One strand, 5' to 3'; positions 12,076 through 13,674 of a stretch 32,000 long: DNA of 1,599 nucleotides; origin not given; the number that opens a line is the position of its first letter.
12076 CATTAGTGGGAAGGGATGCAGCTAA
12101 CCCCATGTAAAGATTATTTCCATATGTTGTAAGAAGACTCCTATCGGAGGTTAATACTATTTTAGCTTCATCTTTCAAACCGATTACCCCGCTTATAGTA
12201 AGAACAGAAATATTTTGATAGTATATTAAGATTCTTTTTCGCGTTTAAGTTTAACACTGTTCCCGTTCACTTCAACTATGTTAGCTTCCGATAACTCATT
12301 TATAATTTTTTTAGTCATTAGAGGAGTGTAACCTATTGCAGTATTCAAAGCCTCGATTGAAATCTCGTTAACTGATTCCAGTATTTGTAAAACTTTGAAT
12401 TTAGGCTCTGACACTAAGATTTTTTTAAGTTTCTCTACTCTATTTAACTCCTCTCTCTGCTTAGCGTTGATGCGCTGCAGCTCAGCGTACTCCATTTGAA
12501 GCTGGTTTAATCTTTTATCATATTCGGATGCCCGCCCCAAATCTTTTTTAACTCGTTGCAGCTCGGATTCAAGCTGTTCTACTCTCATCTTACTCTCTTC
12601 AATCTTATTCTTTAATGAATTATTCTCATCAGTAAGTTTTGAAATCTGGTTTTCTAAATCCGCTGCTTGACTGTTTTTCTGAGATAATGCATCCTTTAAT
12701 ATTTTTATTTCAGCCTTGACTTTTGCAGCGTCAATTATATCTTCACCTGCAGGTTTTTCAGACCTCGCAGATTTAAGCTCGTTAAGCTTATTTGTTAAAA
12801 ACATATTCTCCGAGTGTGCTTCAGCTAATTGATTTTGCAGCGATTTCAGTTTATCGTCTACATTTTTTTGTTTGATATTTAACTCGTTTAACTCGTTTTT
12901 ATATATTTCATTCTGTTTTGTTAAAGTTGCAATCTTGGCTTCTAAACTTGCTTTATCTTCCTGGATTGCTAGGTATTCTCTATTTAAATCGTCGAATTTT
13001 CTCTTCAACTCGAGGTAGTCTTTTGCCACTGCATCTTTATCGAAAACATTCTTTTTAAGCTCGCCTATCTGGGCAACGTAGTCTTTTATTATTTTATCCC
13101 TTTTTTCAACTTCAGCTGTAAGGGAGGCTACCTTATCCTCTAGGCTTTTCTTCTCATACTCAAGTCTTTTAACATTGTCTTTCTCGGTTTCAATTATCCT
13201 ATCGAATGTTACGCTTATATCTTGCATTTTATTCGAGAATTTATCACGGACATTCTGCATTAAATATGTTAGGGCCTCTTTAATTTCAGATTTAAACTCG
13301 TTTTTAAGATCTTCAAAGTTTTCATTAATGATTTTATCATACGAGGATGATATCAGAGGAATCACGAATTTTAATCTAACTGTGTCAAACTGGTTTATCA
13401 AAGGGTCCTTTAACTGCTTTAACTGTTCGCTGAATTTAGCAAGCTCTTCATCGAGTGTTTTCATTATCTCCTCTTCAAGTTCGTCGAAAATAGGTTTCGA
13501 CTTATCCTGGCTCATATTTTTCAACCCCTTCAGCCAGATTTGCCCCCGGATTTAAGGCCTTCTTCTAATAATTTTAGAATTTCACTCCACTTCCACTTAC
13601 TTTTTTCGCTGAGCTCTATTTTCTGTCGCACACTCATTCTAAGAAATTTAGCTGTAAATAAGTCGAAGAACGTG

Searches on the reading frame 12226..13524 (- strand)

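Call 8: search_protein_families(library=pfam, proteins=[window:12226-13524:-], max_evalue=0.01)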
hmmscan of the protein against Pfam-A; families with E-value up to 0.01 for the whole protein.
window:12226-13524:- (432 aa): 11 families
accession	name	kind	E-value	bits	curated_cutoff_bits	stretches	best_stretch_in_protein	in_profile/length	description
PF14662.11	KASH_CCD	-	0.00046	20.7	43.3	1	117-252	9-144/191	Coiled-coil region of CCDC155 or KASH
PF02183.23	HALZ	-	0.00055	20.5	28.1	1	168-204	5-41/43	Homeobox associated leucine zipper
PF13851.11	GAS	-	0.00055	19.8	32.3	1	272-370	27-125/200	Growth-arrest specific micro-tubule binding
PF00038.26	Filament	-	0.00064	19.9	40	0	14-152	127-267/313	Intermediate filament protein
PF24922.1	ACBP4_C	-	0.00068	20.3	31.2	1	183-251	4-72/105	Acyl-CoA-binding domain-containing protein 4-6, C-terminal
PF00261.25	Tropomyosin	-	0.0024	17.8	38.6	1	90-330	9-240/242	Tropomyosin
PF09304.16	Cortex-I_coil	-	0.0028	18.3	60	1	102-199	16-103/107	Cortexillin coiled-coil region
PF13166.12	AAA_13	-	0.0031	16.7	36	1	11-237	264-472/713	AAA domain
PF03954.19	Lectin_N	-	0.0032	17.8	28.3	1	95-152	61-118/140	Hepatic lectin, N-terminal domain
PF12795.12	MscS_porin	-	0.0087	16.1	34.4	1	219-370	32-182/238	Mechanosensitive ion channel porin domain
PF16331.10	TolA_bind_tri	-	0.0099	16.4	30.1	1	271-321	4-54/76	TolA binding protein trimerisation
